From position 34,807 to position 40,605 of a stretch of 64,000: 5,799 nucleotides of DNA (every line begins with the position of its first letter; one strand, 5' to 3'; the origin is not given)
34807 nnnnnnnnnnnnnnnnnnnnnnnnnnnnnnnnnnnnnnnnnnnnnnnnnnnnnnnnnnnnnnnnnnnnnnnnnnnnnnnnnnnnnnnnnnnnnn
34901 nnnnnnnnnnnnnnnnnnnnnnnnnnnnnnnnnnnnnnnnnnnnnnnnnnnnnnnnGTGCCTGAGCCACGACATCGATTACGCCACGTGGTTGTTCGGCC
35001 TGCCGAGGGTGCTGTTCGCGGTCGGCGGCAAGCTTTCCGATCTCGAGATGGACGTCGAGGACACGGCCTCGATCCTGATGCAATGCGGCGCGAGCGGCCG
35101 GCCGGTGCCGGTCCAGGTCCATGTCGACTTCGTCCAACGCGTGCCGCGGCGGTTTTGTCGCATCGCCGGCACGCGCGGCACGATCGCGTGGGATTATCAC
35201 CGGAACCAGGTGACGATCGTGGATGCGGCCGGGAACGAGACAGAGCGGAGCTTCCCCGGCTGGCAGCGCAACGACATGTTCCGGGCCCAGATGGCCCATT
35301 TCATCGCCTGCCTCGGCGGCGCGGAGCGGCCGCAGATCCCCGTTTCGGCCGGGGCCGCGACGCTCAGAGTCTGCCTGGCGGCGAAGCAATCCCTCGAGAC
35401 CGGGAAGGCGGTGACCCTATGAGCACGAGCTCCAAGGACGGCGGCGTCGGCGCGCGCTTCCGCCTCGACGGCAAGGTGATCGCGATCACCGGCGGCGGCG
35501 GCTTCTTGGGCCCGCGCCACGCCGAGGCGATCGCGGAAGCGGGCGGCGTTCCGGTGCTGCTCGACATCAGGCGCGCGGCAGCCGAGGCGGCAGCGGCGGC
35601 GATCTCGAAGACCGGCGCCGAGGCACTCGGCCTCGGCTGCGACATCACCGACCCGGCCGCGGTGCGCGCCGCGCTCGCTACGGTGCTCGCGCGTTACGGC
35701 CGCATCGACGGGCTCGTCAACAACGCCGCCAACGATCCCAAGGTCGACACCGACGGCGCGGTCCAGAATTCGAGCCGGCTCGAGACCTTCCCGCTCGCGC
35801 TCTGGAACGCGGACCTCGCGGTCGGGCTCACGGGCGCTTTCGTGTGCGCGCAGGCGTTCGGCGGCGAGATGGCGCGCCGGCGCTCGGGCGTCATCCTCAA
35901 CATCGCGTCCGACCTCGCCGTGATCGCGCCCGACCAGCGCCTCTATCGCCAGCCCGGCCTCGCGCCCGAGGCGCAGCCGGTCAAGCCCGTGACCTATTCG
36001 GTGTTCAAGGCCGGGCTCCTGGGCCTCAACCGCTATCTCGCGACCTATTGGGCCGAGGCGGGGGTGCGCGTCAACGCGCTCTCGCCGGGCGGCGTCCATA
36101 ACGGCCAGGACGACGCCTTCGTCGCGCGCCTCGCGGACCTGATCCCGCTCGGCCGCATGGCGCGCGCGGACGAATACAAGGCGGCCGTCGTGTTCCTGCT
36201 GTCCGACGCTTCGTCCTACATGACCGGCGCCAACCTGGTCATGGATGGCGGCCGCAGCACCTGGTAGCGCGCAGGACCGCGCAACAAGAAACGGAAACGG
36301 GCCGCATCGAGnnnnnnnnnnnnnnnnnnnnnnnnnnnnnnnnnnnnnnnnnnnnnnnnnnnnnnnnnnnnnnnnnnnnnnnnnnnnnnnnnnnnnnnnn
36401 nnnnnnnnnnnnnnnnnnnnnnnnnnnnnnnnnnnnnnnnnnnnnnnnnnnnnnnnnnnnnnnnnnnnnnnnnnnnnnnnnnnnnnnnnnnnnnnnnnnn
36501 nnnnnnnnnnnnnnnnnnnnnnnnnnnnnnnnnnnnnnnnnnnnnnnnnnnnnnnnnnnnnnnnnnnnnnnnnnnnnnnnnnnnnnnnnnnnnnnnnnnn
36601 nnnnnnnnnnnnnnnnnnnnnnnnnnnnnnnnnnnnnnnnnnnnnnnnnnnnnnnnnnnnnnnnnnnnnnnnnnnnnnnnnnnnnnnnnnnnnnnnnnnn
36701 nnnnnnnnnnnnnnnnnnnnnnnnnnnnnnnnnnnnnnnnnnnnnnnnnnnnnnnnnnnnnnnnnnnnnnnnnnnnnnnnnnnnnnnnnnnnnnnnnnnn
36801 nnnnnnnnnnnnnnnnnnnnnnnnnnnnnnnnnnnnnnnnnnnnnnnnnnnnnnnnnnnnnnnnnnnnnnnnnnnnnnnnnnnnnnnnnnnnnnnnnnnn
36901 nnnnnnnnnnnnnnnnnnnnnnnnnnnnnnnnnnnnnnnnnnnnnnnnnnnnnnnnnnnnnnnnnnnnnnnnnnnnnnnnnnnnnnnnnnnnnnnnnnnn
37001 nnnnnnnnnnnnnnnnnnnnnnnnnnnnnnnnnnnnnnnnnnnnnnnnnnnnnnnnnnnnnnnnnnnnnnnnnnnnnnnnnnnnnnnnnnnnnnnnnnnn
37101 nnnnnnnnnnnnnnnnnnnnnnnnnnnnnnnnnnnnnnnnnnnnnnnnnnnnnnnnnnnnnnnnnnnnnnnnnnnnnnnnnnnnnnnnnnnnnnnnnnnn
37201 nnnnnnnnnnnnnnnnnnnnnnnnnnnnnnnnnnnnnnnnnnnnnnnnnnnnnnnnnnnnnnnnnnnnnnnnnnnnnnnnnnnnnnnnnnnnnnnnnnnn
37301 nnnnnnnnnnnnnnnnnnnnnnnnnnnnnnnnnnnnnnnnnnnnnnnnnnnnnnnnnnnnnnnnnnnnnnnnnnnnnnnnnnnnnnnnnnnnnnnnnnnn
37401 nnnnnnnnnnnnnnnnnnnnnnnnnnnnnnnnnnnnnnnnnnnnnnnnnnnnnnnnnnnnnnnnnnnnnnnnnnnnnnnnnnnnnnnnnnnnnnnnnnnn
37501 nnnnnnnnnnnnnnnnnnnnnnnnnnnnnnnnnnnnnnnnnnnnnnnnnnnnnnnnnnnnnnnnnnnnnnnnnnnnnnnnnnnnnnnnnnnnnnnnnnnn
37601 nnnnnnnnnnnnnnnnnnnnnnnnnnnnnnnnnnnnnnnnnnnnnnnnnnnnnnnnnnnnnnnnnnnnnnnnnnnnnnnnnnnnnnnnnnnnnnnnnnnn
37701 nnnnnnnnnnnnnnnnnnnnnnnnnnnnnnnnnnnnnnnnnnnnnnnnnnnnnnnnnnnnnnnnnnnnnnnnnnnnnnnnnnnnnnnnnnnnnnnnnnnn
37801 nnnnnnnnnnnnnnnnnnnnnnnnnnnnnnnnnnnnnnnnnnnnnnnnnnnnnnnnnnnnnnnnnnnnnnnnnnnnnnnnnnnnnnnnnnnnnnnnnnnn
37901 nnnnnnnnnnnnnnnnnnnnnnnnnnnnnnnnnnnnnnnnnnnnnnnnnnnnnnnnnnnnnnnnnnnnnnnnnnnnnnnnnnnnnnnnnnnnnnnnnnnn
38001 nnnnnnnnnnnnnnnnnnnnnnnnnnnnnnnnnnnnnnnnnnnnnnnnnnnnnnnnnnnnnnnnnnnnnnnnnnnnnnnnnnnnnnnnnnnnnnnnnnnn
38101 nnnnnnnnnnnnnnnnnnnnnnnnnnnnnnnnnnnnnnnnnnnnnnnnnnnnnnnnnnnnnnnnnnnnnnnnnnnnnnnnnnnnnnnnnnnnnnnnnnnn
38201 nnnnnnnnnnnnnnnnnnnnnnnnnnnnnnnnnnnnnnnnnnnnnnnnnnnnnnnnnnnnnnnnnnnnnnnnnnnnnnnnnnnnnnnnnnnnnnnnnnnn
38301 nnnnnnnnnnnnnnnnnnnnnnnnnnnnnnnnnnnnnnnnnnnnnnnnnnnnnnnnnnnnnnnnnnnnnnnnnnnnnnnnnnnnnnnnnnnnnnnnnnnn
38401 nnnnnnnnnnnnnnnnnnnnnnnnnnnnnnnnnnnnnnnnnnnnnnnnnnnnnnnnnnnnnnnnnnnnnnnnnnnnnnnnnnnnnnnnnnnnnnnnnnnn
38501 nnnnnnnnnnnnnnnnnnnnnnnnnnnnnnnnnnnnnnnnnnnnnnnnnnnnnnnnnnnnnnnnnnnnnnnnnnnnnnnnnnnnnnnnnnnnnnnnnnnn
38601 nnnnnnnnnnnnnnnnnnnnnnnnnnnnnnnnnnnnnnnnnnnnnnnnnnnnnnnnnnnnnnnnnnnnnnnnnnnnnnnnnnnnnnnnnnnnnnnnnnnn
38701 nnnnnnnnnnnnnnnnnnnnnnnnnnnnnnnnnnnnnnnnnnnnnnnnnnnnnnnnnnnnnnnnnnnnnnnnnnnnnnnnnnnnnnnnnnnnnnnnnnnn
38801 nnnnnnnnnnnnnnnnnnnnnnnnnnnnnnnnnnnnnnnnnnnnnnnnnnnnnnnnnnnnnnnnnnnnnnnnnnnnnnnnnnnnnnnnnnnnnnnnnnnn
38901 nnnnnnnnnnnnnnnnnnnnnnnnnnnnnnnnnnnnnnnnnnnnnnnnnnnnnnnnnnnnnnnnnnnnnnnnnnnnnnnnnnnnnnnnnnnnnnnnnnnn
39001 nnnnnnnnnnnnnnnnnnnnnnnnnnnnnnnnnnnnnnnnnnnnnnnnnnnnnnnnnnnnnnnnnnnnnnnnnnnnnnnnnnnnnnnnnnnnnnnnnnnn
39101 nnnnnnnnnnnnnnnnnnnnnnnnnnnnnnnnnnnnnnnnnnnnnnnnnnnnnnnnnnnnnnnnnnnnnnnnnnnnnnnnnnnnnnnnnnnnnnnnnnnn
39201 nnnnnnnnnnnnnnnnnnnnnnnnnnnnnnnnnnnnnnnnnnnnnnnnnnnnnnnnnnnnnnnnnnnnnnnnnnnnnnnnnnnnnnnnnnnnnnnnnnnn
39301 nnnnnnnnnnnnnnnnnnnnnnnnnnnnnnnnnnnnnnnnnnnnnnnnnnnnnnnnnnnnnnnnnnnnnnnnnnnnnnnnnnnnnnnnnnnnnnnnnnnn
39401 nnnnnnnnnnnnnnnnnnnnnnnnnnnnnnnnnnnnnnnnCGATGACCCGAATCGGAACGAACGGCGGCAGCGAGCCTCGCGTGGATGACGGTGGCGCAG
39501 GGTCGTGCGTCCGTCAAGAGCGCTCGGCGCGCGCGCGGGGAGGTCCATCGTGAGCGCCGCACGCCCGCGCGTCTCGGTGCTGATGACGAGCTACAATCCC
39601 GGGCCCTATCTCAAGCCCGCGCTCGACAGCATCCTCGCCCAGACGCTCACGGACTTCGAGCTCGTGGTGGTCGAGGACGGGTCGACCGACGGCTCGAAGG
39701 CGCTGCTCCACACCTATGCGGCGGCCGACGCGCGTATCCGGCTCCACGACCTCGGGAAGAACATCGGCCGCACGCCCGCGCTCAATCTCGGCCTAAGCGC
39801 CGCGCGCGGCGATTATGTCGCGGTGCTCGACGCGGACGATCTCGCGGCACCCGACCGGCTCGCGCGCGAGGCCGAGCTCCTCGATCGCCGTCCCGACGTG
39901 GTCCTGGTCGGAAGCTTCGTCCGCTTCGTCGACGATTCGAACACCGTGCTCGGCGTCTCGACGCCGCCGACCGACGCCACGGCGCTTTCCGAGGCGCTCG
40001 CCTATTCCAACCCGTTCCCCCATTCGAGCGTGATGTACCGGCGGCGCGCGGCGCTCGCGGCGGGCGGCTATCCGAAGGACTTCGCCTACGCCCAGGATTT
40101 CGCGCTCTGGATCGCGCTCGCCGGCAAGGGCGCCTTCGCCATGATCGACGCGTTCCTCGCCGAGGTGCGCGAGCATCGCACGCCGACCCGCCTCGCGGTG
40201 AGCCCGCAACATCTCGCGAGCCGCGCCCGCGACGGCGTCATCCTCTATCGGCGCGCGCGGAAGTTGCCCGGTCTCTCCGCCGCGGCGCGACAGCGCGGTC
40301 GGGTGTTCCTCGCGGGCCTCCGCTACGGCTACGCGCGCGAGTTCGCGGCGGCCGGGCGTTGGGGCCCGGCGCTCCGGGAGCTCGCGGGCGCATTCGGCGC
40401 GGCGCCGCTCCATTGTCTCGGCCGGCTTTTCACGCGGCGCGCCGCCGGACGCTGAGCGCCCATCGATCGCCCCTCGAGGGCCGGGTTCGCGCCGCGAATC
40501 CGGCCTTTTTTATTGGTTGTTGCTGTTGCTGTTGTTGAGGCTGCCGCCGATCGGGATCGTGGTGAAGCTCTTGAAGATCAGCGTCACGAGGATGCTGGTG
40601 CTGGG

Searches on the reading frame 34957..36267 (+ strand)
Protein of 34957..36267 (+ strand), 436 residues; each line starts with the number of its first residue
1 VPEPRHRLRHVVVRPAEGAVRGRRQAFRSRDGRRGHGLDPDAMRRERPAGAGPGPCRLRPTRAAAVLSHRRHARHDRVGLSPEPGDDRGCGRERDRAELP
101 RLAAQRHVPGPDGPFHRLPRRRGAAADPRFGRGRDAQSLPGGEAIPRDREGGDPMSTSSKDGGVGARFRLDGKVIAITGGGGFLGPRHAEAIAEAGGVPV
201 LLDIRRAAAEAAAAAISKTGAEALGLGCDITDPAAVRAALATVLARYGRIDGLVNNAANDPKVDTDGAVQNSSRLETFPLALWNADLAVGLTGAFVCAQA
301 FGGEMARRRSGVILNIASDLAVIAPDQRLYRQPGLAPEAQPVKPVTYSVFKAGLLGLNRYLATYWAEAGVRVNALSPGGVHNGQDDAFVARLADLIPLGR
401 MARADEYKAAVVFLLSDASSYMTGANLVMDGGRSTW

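Call 71: search_protein_families(library=pfam, proteins=[window:34957-36267:+], max_evalue=0.001)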
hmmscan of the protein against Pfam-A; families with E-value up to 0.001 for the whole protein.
window:34957-36267:+ (436 aa): 3 families
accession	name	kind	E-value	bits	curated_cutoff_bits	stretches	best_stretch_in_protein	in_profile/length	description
PF13561.12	adh_short_C2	-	2.8e-42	145.4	27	2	346-432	142-234/236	Enoyl-(Acyl carrier protein) reductase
PF00106.31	adh_short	-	2.4e-29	102.7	26.6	1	173-321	1-139/195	short chain dehydrogenase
PF08659.16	KR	-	6.7e-08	33.1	22.6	1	176-258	4-90/180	KR domain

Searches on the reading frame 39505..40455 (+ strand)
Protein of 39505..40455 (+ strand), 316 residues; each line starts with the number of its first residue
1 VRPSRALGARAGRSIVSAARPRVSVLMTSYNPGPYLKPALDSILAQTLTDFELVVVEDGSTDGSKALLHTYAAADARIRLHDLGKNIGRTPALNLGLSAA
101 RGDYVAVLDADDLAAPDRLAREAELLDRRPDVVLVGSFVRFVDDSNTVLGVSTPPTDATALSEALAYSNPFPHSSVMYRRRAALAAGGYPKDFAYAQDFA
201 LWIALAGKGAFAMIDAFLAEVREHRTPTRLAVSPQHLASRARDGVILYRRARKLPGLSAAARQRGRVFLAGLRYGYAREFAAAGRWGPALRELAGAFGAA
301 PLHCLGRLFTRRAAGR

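Call 71: search_protein_families(library=pfam, proteins=[window:39505-40455:+], max_evalue=0.001)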
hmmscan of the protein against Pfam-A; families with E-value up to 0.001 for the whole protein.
window:39505-40455:+ (316 aa): 3 families
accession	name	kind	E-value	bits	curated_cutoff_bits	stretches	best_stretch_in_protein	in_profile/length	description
PF00535.33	Glycos_transf_2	-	1.9e-32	112.9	23.3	1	24-184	1-164/168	Glycosyl transferase family 2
PF10111.15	Glyco_tranf_2_2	-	1.5e-14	54.6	27.3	1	42-206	18-200/276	Glycosyltransferase like family 2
PF13641.12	Glyco_tranf_2_3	-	4.4e-13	50.2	27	1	21-187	1-174/230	Glycosyltransferase like family 2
